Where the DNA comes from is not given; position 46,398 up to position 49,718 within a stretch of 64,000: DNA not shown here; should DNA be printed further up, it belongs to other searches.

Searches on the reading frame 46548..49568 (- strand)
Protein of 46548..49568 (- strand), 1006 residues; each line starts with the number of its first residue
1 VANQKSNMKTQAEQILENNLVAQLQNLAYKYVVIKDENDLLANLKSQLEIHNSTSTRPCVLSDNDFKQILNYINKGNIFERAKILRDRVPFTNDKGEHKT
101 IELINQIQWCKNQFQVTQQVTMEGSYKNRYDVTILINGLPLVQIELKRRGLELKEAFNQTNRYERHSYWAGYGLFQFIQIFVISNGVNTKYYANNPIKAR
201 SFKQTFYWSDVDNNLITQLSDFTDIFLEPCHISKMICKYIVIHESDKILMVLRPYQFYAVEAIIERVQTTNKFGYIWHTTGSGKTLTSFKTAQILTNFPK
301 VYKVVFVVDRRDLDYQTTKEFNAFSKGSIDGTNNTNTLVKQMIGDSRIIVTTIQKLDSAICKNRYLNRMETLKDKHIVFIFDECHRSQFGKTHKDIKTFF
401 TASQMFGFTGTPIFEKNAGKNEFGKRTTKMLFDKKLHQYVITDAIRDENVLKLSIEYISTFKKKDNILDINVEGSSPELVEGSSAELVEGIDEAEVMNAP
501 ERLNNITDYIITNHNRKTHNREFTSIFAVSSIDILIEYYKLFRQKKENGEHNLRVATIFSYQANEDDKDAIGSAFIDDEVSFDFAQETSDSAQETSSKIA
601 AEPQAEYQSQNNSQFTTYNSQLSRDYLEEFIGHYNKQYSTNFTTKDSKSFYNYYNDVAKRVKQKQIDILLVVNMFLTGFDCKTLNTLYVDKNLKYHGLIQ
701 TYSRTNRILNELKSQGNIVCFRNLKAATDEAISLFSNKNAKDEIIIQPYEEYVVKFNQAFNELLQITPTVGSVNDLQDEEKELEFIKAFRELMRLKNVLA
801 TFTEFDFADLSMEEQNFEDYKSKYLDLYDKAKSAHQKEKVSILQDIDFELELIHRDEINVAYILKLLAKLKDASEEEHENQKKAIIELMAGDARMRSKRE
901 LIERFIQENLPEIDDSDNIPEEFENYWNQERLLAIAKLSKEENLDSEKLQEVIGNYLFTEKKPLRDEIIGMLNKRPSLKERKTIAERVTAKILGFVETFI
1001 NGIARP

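Call 6: search_protein_families(library=ncbifam, proteins=[window:46548-49568:-], max_evalue=0.001)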
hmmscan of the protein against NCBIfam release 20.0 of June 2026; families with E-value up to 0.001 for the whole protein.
window:46548-49568:- (1006 aa): 4 families
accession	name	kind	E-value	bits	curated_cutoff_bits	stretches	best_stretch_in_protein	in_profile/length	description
TIGR00348.1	hsdR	subfamily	1.9e-138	462.9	284.55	1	14-741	2-674/674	HsdR family type I site-specific deoxyribonuclease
NF046051.1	restrict_EcoAI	equivalog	2.4e-11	42.7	550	1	106-421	29-322/768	EcoAI/FtnUII family type I restriction enzme subunit R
NF008521.0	PRK11448.1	equivalog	3.3e-11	42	729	1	245-387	407-552/1123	type I restriction-modification system endonuclease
TIGR04095.1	dnd_restrict_1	equivalog_domain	1.5e-08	34.1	600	1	251-451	8-203/451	DNA phosphorothioation system restriction enzyme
